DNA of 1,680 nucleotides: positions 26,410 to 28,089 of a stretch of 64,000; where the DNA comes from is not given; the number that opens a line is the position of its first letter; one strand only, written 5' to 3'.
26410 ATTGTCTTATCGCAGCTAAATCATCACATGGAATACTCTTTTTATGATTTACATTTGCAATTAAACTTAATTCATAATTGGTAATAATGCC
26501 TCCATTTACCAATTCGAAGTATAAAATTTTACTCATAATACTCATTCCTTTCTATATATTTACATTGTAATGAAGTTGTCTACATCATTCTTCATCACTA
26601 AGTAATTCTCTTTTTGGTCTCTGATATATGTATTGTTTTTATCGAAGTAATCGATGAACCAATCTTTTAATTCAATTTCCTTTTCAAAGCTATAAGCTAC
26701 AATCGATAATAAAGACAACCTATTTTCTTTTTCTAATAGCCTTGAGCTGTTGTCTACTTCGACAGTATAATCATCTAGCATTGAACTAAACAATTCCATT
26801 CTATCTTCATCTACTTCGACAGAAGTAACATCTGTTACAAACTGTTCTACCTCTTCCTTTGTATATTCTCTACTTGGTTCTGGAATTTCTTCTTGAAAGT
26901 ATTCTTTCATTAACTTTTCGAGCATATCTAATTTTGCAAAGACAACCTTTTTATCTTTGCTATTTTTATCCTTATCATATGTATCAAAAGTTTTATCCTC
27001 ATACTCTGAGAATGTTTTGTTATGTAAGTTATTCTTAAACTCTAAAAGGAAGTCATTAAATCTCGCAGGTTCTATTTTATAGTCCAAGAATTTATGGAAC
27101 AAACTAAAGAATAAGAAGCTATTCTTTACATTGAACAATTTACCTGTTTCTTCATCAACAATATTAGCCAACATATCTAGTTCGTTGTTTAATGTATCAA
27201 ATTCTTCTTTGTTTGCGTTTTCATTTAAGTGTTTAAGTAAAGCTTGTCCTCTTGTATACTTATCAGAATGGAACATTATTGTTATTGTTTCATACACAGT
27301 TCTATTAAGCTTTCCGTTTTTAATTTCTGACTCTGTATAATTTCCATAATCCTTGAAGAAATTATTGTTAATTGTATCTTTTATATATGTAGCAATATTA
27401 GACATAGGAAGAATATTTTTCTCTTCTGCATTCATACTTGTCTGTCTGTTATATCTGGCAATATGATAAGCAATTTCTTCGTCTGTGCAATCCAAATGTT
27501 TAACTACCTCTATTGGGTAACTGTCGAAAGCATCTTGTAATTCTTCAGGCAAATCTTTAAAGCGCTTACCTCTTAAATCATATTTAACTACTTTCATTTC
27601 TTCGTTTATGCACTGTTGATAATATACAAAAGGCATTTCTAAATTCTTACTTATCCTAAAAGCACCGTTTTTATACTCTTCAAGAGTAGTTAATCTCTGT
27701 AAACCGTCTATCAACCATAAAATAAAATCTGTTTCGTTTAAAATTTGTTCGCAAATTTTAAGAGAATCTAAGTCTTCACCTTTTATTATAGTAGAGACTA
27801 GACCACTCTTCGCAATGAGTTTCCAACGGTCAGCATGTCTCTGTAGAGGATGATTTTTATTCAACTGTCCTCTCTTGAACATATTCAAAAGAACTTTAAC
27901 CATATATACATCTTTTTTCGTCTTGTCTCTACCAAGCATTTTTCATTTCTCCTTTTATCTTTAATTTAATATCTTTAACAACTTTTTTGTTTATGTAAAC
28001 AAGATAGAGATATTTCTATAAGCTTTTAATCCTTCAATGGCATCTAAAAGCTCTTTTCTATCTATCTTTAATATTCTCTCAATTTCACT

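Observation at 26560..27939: DUF262 (DGLQR ParB/Srx-like nuclease domain) protein with a long acidic C-terminus and no recognisable HNH/DUF1524 partner domain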

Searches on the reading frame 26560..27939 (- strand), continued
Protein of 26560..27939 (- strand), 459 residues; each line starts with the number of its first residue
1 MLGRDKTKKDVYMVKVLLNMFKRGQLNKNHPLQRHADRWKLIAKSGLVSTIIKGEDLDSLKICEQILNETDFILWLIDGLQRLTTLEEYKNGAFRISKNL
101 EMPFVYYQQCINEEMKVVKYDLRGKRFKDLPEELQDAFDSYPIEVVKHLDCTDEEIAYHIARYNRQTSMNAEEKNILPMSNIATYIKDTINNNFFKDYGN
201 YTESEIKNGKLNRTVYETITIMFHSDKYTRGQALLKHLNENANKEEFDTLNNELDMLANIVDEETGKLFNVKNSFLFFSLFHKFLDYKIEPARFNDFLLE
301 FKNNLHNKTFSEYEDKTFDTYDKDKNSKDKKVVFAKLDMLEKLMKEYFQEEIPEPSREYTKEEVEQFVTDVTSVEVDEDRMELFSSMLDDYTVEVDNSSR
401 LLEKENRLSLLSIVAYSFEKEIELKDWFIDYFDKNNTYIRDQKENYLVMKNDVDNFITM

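Call 44: find_homologous_proteins(query=L090:4365-6404:+, max_evalue=1e-10)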
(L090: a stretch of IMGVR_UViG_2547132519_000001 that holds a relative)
Query L090:4365-6404:+ (680 aa): 1045 proteins with E <= 1e-10 among 8000 candidates; the best 120 are listed.
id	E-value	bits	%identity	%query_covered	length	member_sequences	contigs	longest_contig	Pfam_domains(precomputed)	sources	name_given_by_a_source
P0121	0.0e+0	1525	100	100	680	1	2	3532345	PF04542.21,PF03235.20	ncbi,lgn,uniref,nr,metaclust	uniref:GmrSD restriction endonuclease domain-containing protein n=1 Tax=Clostridium sp. 12(A) TaxID=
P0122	0.0e+0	1373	88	100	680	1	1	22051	PF04542.21,PF03235.20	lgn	-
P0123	0.0e+0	1373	88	100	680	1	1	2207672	PF04542.21,PF03235.20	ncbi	ncbi:hypothetical protein LXJ15735_27750 [Lacrimispora xylanolytica]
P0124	0.0e+0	1372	88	100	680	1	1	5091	PF04542.21,PF03235.20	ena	-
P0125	0.0e+0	1367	88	100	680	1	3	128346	PF04542.21,PF03235.20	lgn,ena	-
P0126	0.0e+0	1309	85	100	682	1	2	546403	PF04542.21,PF03235.20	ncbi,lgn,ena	-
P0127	0.0e+0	1308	86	99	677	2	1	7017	PF04542.21,PF03235.20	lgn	-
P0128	0.0e+0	1296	83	100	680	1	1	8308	PF04542.21,PF03235.20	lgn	-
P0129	0.0e+0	1292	83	100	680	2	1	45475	PF03235.20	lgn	-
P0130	0.0e+0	1282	83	100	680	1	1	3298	PF04542.21,PF03235.20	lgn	-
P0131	0.0e+0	1276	83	100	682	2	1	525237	PF04542.21,PF03235.20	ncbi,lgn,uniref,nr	ncbi:GmrSD restriction endonuclease domain-containing protein [Lacrimispora sp.]|uniref:GmrSD restri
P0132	0.0e+0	1272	83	100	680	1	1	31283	PF04542.21,PF03235.20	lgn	-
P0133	0.0e+0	1265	81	100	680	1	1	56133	PF04542.21,PF03235.20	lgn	-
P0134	0.0e+0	1180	75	100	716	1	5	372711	PF04542.21,PF03235.20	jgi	jgi:DNA-directed RNA polymerase specialized sigma24 family protein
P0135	0.0e+0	1175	79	98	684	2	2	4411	PF03235.20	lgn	-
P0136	0.0e+0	1060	81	84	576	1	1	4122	PF04542.21,PF03235.20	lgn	-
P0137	0.0e+0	1046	68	100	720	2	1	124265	PF03235.20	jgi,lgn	-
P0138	0.0e+0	1042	68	100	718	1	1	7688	PF03235.20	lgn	-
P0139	0.0e+0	1036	68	100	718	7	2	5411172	PF03235.20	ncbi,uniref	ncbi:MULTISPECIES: DUF262 domain-containing protein [unclassified Lacrimispora]|uniref:GmrSD restric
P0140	0.0e+0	1035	80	84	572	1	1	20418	PF04542.21,PF03235.20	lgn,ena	-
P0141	0.0e+0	1034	68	100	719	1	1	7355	PF03235.20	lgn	-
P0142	0.0e+0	1034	68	99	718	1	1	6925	PF03235.20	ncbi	-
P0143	0.0e+0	1032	68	100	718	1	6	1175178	PF03235.20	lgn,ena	-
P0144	0.0e+0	1030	68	100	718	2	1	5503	PF03235.20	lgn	-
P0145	0.0e+0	1028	67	100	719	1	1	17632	PF03235.20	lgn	-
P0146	0.0e+0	1027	68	100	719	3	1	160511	PF03235.20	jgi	jgi:hypothetical protein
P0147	0.0e+0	1024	79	84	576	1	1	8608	PF04542.21,PF03235.20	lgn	-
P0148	0.0e+0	1024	79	84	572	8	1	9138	PF04542.21,PF03235.20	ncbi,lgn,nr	ncbi:RNA polymerase factor sigma-70 [Clostridium sp. C105KSO15]|nr:RNA polymerase factor sigma-70 [C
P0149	0.0e+0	1020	67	100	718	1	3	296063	PF03235.20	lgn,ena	-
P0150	0.0e+0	1013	67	100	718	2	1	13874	PF03235.20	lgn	-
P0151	0.0e+0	1011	78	84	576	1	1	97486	PF04542.21,PF03235.20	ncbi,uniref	ncbi:DUF262 domain-containing protein [Clostridium sp. WB02_MRS01]|uniref:GmrSD restriction endonucl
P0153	3.8e-298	1009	78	84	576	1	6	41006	PF04542.21,PF03235.20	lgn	-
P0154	4.9e-298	1008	78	84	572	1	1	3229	PF04542.21,PF03235.20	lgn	-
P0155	3.2e-291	986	78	81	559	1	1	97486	PF04542.21,PF03235.20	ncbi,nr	ncbi:hypothetical protein FYJ38_24320 [Clostridium sp. WB02_MRS01]|nr:DUF262 domain-containing prote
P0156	4.8e-288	975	78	81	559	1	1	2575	PF04542.21,PF03235.20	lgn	-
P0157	5.1e-284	962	64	100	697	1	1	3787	PF03235.20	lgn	-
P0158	4.6e-265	899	63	97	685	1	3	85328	PF03235.20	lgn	-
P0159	1.2e-264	898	67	88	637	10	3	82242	PF04542.21,PF03235.20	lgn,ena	-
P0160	2.9e-260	883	62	96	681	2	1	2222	PF04542.21,PF03235.20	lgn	-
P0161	5.6e-260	883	61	98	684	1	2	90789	PF04542.21,PF03235.20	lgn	-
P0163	3.9e-255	867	61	98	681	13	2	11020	PF03235.20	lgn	-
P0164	3.1e-253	860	66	86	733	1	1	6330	PF03235.20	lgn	-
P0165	2.7e-252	857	59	98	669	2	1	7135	PF03235.20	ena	-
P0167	2.7e-250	850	59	98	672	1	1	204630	PF03235.20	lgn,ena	-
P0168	2.1e-248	844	59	98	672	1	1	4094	PF03235.20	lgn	-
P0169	1.2e-247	842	58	98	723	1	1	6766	PF03235.20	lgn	-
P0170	1.3e-247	842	60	94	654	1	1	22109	PF03235.20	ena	-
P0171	2.6e-247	841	59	98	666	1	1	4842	PF03235.20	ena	-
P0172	7.4e-247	839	60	94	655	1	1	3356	PF03235.20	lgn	-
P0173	3.1e-246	837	57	100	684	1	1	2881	PF03235.20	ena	-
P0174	3.2e-246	837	58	98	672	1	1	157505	PF03235.20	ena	-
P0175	5.1e-246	836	58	98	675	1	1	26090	PF03235.20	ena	-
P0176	6.4e-246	836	58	98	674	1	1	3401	PF03235.20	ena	-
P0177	7.3e-246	836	60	97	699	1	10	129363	PF03235.20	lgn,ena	-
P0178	5.5e-245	833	58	98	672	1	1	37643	PF03235.20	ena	-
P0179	9.8e-245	832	59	98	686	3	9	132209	PF03235.20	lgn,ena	-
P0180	1.1e-243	829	58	97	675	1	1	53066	PF03235.20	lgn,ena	-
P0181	1.8e-243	828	58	98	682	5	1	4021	PF03235.20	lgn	-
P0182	2.0e-243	828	59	94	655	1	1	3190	PF03235.20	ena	-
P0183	3.0e-243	827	58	97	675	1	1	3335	PF03235.20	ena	-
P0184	3.1e-243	827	58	97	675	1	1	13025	PF03235.20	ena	-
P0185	3.6e-243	827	58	97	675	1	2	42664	PF03235.20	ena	-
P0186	4.1e-243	827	58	97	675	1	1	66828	PF03235.20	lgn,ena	-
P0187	4.5e-243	827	58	97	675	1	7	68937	PF03235.20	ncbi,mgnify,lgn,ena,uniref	ncbi:GmrSD restriction endonuclease domain-containing protein [[Clostridium] symbiosum]|mgnify:FL=1|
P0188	4.6e-243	827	58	97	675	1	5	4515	PF03235.20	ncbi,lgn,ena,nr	ncbi:DUF262 domain-containing protein [[Clostridium] symbiosum]|nr:DUF262 domain-containing protein 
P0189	5.4e-243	826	58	97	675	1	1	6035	PF03235.20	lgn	-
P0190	5.5e-243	826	58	97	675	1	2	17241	PF03235.20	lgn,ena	-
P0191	6.1e-243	826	58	97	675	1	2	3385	PF03235.20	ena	-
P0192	6.3e-243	826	58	97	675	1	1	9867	PF03235.20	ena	-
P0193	6.4e-243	826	58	97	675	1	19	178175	PF03235.20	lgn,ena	-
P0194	6.7e-243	826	58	97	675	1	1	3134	PF03235.20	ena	-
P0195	7.1e-243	826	58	97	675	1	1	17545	PF03235.20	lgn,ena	-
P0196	7.2e-243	826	58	97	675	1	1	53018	PF03235.20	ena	-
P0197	7.6e-243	826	58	97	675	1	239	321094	PF03235.20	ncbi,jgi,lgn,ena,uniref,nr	ncbi:GmrSD restriction endonuclease domain-containing protein [[Clostridium] symbiosum]|jgi:DNA-dire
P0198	7.6e-243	826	58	97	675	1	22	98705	PF03235.20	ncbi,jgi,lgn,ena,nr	ncbi:MAG: DUF262 domain-containing protein [[Clostridium] symbiosum]|nr:DUF262 domain-containing pro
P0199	7.7e-243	826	58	97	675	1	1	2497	PF03235.20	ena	-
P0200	7.7e-243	826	58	97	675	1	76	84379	PF03235.20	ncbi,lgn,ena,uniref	ncbi:GmrSD restriction endonuclease domain-containing protein [[Clostridium] symbiosum]|uniref:GmrSD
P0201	7.8e-243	826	58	97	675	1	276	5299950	PF03235.20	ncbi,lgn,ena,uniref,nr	ncbi:DUF262 domain-containing protein [[Clostridium] symbiosum]|uniref:GmrSD restriction endonucleas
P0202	8.2e-243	826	58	97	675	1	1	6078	PF03235.20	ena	-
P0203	8.4e-243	826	58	97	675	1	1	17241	PF03235.20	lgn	-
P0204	8.9e-243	826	58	97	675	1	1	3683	PF03235.20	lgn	-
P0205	9.6e-243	826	58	97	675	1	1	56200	PF03235.20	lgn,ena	-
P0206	9.7e-243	826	58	97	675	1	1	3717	PF03235.20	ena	-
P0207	1.0e-242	826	58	97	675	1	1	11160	PF03235.20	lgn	-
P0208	1.1e-242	825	58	97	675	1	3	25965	PF03235.20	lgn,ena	-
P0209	1.1e-242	825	58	97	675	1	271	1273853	PF03235.20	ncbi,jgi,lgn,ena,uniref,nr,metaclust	ncbi:DUF262 domain-containing protein [[Clostridium] symbiosum]|uniref:GmrSD restriction endonucleas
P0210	1.1e-242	825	58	97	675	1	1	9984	PF03235.20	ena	-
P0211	1.1e-242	825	58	97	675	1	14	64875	PF03235.20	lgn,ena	-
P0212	1.1e-242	825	58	97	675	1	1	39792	PF03235.20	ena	-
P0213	1.2e-242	825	58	97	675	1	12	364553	PF03235.20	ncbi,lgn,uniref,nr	ncbi:GmrSD restriction endonuclease domain-containing protein [[Clostridium] symbiosum]|uniref:GmrSD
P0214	1.2e-242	825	58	97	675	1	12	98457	PF03235.20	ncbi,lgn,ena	-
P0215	1.2e-242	825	58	97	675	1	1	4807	PF03235.20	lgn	-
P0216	1.2e-242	825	58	97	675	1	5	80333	PF03235.20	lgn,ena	-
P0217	1.2e-242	825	58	97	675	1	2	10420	PF03235.20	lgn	-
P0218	1.3e-242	825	58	97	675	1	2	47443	PF03235.20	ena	-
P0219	1.4e-242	825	58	97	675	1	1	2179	PF03235.20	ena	-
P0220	1.5e-242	825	58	97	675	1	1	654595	PF03235.20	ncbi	ncbi:MAG: DUF262 domain-containing protein [[Clostridium] symbiosum]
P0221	1.5e-242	825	58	97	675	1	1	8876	PF03235.20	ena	-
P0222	1.5e-242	825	58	97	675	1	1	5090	PF03235.20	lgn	-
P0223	1.5e-242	825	58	97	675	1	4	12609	PF03235.20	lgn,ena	-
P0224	1.7e-242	825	58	97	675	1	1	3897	PF03235.20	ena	-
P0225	1.8e-242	825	58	97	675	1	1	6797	PF03235.20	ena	-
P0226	2.0e-242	825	58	97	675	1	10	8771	PF03235.20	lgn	-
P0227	2.0e-242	825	58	97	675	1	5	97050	PF03235.20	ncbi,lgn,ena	-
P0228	2.0e-242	825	58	97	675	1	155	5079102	PF03235.20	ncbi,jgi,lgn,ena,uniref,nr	ncbi:GmrSD restriction endonuclease domain-containing protein [[Clostridium] symbiosum]|uniref:DUF26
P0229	2.1e-242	824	58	97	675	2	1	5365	PF03235.20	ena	-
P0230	2.2e-242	824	58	97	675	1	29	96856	PF03235.20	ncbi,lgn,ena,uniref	ncbi:GmrSD restriction endonuclease domain-containing protein [[Clostridium] symbiosum]|uniref:GmrSD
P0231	2.2e-242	824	58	97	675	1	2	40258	PF03235.20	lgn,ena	-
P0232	2.4e-242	824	58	97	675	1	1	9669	PF03235.20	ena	-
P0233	2.4e-242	824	58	97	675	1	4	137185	PF03235.20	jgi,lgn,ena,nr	nr:MAG TPA: Protein of unknown function DUF262 [Bacteriophage sp.]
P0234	2.7e-242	824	58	97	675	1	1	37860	PF03235.20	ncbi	ncbi:MAG: DUF262 domain-containing protein [[Clostridium] symbiosum]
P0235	2.7e-242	824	58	97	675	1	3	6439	PF03235.20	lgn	-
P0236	2.7e-242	824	58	97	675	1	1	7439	PF03235.20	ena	-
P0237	2.8e-242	824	58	97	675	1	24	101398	PF03235.20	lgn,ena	-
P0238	2.9e-242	824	58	97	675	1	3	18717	PF03235.20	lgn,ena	-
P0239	3.0e-242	824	58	97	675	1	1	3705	PF03235.20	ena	-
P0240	3.0e-242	824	58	97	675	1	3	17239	PF03235.20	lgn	-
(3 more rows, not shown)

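Call 45: find_related_loci(query=A1, collection=genome_contigs, flank=3000)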
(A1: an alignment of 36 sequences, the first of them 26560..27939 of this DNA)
Query A1 (459 aa) in genome_contigs; peptide patterns used: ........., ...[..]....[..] (x = any residue, [..] = any of these).
102 stretches matched a pattern; 9 encode a relative of the query (tblastn E <= 1e-3); 9 distinct loci.
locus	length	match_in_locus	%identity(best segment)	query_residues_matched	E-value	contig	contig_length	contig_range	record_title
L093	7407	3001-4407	47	2-457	9e-141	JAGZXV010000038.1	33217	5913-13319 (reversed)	MAG: Clostridiaceae bacterium isolate L2_013_000G1_dasL2_013_000G1_metabat.metabat.107 L2_013_000G1_scaffold_1176, whole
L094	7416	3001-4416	47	2-457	1e-134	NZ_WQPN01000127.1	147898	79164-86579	Clostridium sp. MCC353 NODE_198_length_147878_cov_39.787384, whole genome shotgun sequence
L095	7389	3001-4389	46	2-457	3e-132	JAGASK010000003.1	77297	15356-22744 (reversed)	MAG: Lachnospiraceae bacterium isolate RGIG8731 Water_deer_Colon-4__c15741, whole genome shotgun sequence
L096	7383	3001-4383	46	1-454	8e-126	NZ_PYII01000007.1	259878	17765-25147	Enterocloster lavalensis strain KCTC 15153 scaffold_6, whole genome shotgun sequence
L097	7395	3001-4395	48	2-453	5e-138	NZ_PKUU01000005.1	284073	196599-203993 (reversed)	Clostridium sp. chh4-2 Scaffold5, whole genome shotgun sequence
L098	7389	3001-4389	46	1-456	1e-126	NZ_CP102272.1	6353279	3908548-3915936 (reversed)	[Clostridium] asparagiforme DSM 15981 chromosome, complete genome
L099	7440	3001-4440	35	12-457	5e-72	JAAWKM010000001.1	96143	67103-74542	MAG: Lachnospiraceae bacterium isolate ABMPRH_248_3 SL341412_scaffold_146, whole genome shotgun sequence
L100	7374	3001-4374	33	6-457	6e-67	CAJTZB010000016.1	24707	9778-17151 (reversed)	MAG TPA_asm: uncultured Lachnospiraceae bacterium isolate MGBC123224 genome assembly, contig: MGBC123224.16, whole genom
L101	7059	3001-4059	34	5-348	4e-63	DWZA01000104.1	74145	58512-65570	MAG TPA_asm: Candidatus Lachnoclostridium stercoravium isolate CHK178-16964 CHK178__C221397_L74145_SAMEA5754822, whole g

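Call 65: get_annotated_region(hit=H6, flank=3500)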
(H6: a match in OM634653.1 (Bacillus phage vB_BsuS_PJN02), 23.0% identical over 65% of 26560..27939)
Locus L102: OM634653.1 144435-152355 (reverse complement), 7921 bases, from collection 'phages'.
description: Bacillus phage vB_BsuS_PJN02, complete genome.
organism: Bacillus phage vB_BsuS_PJN02 (NCBI taxid 2920374)
taxonomy: Viruses; Duplodnaviria; Heunggongvirae; Uroviricota; Caudoviricetes; Zhangjivirus; Zhangjivirus PJN02
host: Bacillus subtilis; source: waste water; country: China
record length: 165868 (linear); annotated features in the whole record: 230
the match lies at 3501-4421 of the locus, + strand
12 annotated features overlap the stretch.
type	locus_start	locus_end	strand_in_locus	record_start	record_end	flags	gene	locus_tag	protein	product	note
CDS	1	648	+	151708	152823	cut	-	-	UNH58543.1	aspartate phosphatase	-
CDS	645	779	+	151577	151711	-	-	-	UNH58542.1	hypothetical protein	-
CDS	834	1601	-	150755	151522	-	-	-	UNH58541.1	hypothetical protein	-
CDS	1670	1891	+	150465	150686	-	-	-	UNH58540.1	hypothetical protein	-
CDS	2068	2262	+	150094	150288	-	-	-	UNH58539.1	hypothetical protein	-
CDS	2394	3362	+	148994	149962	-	-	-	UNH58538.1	putative metallo-aminopeptidase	-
CDS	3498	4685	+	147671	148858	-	-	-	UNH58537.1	DUF262 domain-containing protein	-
CDS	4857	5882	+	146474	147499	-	-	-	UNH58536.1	glycosyltransferase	-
CDS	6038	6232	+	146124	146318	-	-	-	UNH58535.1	hypothetical protein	-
CDS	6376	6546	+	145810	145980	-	-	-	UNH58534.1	hypothetical protein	-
CDS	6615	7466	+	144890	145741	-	-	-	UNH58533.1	ribose-phosphate pyrophospho kinase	-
CDS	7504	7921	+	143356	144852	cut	-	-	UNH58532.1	nicotinamide phosphoribosyl transferase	-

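Call 66: get_annotated_region(hit=H1, flank=4000)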
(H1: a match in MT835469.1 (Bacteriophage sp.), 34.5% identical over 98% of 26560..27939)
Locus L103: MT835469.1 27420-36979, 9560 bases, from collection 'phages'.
description: UNVERIFIED: Bacteriophage sp. clone scaffold_0 genomic sequence.
organism: Bacteriophage sp. (NCBI taxid 38018)
taxonomy: Viruses
host: -; source: human fecal samples; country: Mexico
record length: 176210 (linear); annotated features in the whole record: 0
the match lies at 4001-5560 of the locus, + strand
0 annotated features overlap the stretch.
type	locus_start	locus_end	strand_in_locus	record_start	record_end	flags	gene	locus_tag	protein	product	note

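Call 76: find_encoding_contigs(protein=P0151, flank=4000, max_places=2)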
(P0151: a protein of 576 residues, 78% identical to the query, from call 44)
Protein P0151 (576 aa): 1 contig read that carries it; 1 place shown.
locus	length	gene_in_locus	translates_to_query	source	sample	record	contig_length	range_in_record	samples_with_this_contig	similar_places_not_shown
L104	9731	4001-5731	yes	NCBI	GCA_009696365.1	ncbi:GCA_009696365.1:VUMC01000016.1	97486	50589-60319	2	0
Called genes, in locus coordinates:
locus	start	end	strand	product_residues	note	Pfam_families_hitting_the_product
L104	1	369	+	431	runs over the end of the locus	PF01476:LysM, PF00704:Glyco_hydro_18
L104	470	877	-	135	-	PF13027:DUF3888 (weak)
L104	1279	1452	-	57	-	-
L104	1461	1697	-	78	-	-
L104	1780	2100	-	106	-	-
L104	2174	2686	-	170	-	PF00226:DnaJ (weak)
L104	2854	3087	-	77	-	PF13443:HTH_26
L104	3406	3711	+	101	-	-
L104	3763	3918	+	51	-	-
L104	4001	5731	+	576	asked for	PF04542:Sigma70_r2 (weak), PF03235:GmrSD_N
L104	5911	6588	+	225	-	PF00239:Resolvase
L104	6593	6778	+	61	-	-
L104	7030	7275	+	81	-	-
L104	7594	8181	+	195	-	-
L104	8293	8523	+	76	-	-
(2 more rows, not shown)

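Call 83: search_solved_structures(query=A1, max_evalue=1, show_alignments=2)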
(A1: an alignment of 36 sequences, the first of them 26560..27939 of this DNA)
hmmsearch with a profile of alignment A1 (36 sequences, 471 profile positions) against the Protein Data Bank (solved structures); distinct sequences matched with E-value up to 1: 0.

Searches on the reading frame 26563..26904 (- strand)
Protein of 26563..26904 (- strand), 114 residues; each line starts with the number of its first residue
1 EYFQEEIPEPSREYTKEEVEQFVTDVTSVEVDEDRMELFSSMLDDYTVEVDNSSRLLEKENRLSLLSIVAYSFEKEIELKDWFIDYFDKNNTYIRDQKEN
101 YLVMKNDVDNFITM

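Call 57: predict_structure(alignment_id=A3)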
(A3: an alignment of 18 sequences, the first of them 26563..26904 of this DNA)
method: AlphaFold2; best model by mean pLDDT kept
length: 114 residues; sequences in the alignment: 18
mean_pLDDT: 86.0   pTM: 0.78
mean pLDDT of the five models: 86.0, 85.8, 82.3, 81.7, 80.4
residues with pLDDT >= 90: 68; 70-90: 33; 50-70: 2; < 50: 11
segments of 3 or more residues with pLDDT < 50: 1-11
pLDDT, mean of each block of 10 residues (from residue 1): 43 74 88 91 91 89 95 93 94 92 96 88
secondary structure, 60 per line:
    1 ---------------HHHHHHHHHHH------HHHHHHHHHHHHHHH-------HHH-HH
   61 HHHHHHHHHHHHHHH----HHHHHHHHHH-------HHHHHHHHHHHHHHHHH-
elements in order: H16-26 H33-47 H59-75 H80-89 H97-113

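Call 80: search_protein_representatives(alignment_id=A3)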
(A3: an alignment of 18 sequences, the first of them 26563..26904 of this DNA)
Query: 18 sequences, 121 profile positions. Proteins with E-value up to 0.001 (for the whole library): 306; up to 1e-10: 255; up to 1e-30: 13. The best 150 are listed.
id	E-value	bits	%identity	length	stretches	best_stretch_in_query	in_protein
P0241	2.6e-36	140.5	-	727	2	1-120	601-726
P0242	2.2e-34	134.3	-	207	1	1-118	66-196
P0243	4.7e-34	133.2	-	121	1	1-117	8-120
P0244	3.5e-33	130.4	-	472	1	1-118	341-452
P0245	5.4e-33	129.8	-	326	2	7-119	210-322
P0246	5.8e-33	129.7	-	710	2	2-118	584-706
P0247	6.3e-32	126.4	-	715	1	1-118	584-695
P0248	6.4e-32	126.3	-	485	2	1-118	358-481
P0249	7.9e-32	126.0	-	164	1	1-118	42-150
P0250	1.2e-31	125.4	-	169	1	1-118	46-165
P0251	2.0e-31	124.8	-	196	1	1-119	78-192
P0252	2.2e-31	124.6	-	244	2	1-118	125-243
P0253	2.2e-31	124.6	-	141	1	13-117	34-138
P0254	1.1e-30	122.4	-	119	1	1-117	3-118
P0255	1.3e-30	122.1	-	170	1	2-114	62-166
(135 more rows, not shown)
